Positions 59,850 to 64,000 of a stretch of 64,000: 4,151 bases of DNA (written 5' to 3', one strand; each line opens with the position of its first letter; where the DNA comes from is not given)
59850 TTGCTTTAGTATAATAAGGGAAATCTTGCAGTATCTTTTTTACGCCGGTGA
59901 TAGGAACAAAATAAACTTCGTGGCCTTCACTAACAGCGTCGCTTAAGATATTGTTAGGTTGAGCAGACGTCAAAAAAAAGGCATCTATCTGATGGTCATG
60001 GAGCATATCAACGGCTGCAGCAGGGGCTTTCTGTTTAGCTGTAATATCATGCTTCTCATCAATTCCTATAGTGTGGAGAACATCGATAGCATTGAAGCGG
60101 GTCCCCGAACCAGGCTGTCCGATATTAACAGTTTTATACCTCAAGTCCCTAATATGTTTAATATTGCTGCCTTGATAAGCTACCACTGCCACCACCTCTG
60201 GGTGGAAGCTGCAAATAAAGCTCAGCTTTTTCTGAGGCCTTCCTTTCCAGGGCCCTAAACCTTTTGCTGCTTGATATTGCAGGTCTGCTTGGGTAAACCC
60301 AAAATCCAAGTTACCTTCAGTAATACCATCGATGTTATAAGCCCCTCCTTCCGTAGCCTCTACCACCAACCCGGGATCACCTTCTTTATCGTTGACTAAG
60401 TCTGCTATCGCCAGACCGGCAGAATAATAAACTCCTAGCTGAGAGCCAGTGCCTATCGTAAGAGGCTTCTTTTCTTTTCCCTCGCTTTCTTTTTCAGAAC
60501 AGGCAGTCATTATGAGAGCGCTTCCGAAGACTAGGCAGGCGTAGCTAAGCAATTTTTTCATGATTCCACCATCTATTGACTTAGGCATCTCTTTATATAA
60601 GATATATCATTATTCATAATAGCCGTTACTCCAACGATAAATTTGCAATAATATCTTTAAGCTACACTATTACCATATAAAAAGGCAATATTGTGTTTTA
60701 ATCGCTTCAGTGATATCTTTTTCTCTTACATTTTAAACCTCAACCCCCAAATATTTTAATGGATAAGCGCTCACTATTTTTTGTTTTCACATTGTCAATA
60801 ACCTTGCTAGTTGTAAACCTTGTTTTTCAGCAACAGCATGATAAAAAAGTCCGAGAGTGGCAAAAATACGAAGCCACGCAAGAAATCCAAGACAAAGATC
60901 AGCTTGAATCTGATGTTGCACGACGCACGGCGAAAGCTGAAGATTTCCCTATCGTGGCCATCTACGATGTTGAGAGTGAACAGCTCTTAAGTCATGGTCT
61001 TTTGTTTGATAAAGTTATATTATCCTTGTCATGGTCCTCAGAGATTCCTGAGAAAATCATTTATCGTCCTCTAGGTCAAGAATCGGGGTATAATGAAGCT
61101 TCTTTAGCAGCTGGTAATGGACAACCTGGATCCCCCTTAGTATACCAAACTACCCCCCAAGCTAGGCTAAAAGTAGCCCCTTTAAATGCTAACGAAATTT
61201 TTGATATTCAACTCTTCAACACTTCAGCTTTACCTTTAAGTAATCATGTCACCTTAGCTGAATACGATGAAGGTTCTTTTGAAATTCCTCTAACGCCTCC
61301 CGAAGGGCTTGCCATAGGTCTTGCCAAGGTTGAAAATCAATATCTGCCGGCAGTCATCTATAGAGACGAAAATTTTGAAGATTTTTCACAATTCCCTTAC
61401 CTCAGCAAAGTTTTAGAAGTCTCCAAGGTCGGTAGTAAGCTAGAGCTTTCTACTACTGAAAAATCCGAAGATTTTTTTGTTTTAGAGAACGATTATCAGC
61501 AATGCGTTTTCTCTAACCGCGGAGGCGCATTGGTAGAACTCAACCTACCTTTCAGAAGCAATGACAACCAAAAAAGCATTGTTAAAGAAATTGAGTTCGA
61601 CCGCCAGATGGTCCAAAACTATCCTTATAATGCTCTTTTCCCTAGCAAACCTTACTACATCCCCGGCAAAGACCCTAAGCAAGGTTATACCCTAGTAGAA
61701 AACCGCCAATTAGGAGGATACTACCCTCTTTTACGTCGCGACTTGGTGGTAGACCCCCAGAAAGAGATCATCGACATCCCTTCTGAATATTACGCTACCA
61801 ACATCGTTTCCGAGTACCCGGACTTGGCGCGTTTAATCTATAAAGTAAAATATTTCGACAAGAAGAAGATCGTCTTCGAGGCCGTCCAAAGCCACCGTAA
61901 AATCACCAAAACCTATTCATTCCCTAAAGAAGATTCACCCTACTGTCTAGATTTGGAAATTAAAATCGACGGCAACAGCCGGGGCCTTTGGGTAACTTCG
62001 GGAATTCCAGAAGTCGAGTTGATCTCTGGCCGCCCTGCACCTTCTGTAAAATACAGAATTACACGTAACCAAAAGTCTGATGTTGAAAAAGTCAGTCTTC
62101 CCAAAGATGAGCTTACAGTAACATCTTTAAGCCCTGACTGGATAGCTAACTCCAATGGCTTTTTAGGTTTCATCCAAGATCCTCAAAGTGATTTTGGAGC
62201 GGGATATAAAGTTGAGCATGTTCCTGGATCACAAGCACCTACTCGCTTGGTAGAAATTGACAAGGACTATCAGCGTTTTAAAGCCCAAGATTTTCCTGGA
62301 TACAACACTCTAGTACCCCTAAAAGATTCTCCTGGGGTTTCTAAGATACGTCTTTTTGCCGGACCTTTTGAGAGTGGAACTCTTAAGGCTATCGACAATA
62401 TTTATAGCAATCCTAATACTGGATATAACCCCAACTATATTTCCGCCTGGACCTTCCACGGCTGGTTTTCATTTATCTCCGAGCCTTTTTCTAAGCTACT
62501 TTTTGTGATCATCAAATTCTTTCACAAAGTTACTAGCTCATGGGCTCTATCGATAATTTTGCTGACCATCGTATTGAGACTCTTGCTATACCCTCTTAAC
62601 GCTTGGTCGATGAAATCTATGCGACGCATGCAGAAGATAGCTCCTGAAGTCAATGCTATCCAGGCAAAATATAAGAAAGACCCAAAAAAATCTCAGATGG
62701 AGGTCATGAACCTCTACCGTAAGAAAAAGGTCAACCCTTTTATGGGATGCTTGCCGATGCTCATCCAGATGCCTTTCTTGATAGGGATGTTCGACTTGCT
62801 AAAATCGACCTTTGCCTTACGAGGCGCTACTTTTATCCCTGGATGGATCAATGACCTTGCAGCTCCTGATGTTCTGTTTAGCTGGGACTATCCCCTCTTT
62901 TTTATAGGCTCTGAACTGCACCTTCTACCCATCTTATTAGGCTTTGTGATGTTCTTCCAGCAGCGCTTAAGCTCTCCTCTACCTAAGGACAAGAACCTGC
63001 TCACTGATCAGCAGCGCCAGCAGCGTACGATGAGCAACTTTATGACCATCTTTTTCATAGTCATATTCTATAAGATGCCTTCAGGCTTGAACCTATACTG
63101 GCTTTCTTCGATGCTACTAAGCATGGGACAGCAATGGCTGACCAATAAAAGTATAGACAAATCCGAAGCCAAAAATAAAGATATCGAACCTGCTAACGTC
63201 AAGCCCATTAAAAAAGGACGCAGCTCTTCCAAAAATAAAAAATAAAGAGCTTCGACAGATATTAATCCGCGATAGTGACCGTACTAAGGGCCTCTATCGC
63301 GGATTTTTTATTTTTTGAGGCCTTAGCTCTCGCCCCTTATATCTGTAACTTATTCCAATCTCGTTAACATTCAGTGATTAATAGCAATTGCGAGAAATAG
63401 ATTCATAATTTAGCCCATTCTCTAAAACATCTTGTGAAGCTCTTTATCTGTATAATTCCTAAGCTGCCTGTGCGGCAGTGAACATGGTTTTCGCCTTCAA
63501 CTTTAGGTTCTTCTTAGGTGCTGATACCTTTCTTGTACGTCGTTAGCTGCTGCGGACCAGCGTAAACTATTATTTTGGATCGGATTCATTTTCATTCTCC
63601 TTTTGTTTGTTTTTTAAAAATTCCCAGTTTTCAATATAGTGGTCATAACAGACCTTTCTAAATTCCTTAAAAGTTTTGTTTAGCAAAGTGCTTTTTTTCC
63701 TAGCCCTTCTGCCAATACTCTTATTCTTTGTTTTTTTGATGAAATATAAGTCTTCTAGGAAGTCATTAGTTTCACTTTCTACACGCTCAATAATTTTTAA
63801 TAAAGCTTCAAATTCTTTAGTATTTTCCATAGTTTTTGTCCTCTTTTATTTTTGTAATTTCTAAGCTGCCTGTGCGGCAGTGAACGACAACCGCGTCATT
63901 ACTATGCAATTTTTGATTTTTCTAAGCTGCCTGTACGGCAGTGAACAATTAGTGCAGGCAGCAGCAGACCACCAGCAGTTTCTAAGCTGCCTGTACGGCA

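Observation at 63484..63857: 374-bp insert between two CRISPR repeats encoding an Hc1 (histone H1-like) domain protein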

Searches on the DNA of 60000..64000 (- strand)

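Call 17: search_rna_families(source=window, start=60000, end=64000, threshold=evalue, max_evalue=1)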
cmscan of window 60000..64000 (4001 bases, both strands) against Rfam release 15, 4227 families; matches with E-value up to 1: 5.
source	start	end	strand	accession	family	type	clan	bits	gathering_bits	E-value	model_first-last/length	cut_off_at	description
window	63858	63885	-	RF01317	CRISPR-DR4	Gene; CRISPR;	CL00014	50.1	35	4.9e-10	1-28/28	no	CRISPR RNA direct repeat element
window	63919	63946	-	RF01317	CRISPR-DR4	Gene; CRISPR;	CL00014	50.1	35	5.3e-10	1-28/28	no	CRISPR RNA direct repeat element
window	63456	63483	-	RF01317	CRISPR-DR4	Gene; CRISPR;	CL00014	46.6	35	6e-09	1-28/28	no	CRISPR RNA direct repeat element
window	63979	64000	-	RF01317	CRISPR-DR4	Gene; CRISPR;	CL00014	34.2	35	3.9e-05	7-28/28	5'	CRISPR RNA direct repeat element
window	63806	63906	-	RF01177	snR67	Gene; snRNA; snoRNA; CD-box;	CL00053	19.8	55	0.81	1-83/83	no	Small nucleolar RNA snR67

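Call 88: search_dna_similar(query=window:63484-63857:-, collection=phages, mode=distant, max_evalue=0.01, max_rows=10)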
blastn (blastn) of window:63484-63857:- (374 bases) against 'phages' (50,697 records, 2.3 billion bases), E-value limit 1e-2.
Records with a match: 1; places in all: 1; records where one place covers at least 80% of the query: 0.
Best place of each record, by identity: 80-90% 1.
By first word of the organism name: Streptococcus 1.
By host as written in the record: Streptococcus thermophilus 1.
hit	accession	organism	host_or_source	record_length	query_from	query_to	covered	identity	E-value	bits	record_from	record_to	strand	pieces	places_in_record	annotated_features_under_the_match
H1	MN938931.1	Streptococcus phage D4446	Streptococcus thermophilus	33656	3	68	18%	80.6%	7e-4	50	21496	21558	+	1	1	hypothetical protein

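Call 89: search_dna_similar(query=window:63484-63857:-, collection=plasmids, mode=distant, max_evalue=0.01, max_rows=10)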
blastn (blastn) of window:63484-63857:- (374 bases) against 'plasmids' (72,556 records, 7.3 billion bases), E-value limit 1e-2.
Records with a match: 5; places in all: 5; records where one place covers at least 80% of the query: 0.
Best place of each record, by identity: 80-90% 5.
By first word of the organism name: Clostridium 5.
By predicted mobility (MOB-suite, as given by PLSDB): non-mobilizable 5.
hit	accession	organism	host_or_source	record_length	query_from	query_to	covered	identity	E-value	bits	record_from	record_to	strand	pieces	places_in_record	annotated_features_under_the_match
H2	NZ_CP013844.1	Clostridium botulinum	Microbial isolate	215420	6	49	12%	86.7%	6e-4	52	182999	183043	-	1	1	hypothetical protein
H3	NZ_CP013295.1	Clostridium botulinum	Microbial isolate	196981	6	49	12%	86.7%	6e-4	52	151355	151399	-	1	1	hypothetical protein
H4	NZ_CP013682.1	Clostridium botulinum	Microbial isolate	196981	6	49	12%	86.7%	6e-4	52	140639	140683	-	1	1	hypothetical protein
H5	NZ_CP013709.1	Clostridium botulinum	Microbial isolate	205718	6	49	12%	86.7%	6e-4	52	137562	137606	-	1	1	hypothetical protein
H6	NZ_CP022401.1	Clostridium botulinum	soil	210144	6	49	12%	86.7%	6e-4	52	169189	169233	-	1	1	hypothetical protein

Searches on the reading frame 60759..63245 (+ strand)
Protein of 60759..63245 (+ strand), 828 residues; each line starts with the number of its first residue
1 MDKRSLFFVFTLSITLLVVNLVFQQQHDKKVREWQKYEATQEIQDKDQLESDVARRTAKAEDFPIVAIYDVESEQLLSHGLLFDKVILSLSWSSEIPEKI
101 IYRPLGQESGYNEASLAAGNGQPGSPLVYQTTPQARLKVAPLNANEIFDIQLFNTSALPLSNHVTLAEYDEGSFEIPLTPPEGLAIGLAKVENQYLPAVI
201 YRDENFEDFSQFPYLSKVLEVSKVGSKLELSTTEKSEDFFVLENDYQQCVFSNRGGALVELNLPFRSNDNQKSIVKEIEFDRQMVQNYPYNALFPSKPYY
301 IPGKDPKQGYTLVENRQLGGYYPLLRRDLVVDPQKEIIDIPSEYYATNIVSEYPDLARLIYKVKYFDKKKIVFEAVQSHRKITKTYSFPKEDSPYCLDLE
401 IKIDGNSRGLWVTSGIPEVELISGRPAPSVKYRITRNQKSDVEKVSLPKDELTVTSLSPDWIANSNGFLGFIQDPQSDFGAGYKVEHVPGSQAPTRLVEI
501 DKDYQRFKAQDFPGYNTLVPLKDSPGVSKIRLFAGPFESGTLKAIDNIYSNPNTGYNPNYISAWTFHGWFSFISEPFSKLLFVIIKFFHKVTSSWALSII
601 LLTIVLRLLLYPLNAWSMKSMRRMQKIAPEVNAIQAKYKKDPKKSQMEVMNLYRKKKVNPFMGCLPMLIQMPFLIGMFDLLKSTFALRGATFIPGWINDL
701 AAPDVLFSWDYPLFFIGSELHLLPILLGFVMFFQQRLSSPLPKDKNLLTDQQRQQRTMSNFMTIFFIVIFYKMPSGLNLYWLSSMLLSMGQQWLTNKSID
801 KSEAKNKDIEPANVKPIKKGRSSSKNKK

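Call 12: find_related_loci(query=window:60759-63245:+, collection=genome_contigs, flank=10000)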
Query window:60759-63245:+ (828 aa) in genome_contigs; peptide patterns used: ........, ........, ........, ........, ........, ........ (x = any residue, [..] = any of these).
113 stretches matched a pattern; 1 encode a relative of the query (tblastn E <= 1e-3); 1 distinct loci.
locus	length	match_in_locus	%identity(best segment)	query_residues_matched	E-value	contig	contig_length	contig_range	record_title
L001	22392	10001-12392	56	1-797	0e+0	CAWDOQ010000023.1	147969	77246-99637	MAG: Chlamydiia bacterium isolate MFD04780.bin.1.111 genome assembly, contig: contig_81819, whole genome shotgun sequenc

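Call 15: find_encoding_contigs(protein=window:60759-63245:+, flank=10000, max_places=5)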
Protein window:60759-63245:+ (828 aa): no gene with exactly this product is on record in the collection.

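Call 23: find_related_loci(query=window:60759-63245:+, collection=metagenome_contigs, flank=10000)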
Query window:60759-63245:+ (828 aa) in metagenome_contigs; peptide patterns used: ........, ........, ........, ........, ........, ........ (x = any residue, [..] = any of these).
182 stretches matched a pattern, but none encodes a relative of the query by tblastn (E <= 1e-3).

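Call 52: search_protein_families(library=ncbifam, proteins=[window:60759-63245:+], max_evalue=0.00001)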
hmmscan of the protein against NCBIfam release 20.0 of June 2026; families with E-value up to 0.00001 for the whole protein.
window:60759-63245:+ (828 aa): 21 families
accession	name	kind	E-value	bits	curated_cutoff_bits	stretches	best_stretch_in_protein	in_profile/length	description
NF002168.0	PRK01001.1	equivalog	6.1e-284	944.3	670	1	1-808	1-787/795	membrane protein insertase YidC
TIGR03592.1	yidC_oxa1_cterm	subfamily_domain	1.3e-63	214.5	84.3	1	594-797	1-191/191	membrane protein insertase YidC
NF002355.0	PRK01318.2-2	equivalog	2.3e-62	211.4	891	1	521-803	327-601/602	membrane protein insertase YidC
NF002353.0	PRK01318.1-4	equivalog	3.3e-56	191.2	365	1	527-807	320-584/596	membrane protein insertase YidC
NF002357.0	PRK01318.2-4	equivalog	5e-55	187.2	479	1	567-807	311-524/532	membrane protein insertase YidC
NF002352.0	PRK01318.1-3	equivalog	1.2e-54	186.3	447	1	568-807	349-560/562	membrane protein insertase YidC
NF002358.0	PRK01318.2-5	equivalog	3.6e-47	161.4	605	1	582-799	328-539/545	membrane protein insertase YidC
NF002356.0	PRK01318.2-3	equivalog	1.5e-46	159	460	1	527-825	311-600/627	membrane protein insertase YidC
NF002351.0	PRK01318.1-1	equivalog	2.5e-45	155.3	740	1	567-806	329-541/545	membrane protein insertase YidC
NF002350.0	PRK01315.1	equivalog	1e-37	130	282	2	585-686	33-133/329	membrane protein insertase YidC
NF002359.0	PRK01318.2-6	equivalog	1.2e-36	126.2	600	1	578-825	363-607/624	membrane protein insertase YidC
NF002354.0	PRK01318.2-1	equivalog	1.4e-35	122.8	1094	1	577-802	335-537/548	membrane protein insertase YidC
NF002899.0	PRK03449.1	equivalog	6.9e-31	107.7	276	1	571-683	3-120/359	membrane protein insertase YidC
NF002803.0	PRK02944.1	equivalog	2.7e-29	102.4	377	1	568-801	35-247/255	YidC family membrane integrase SpoIIIJ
NF002734.0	PRK02654.1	equivalog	5e-29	101.3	324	1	578-683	10-119/384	membrane protein insertase YidC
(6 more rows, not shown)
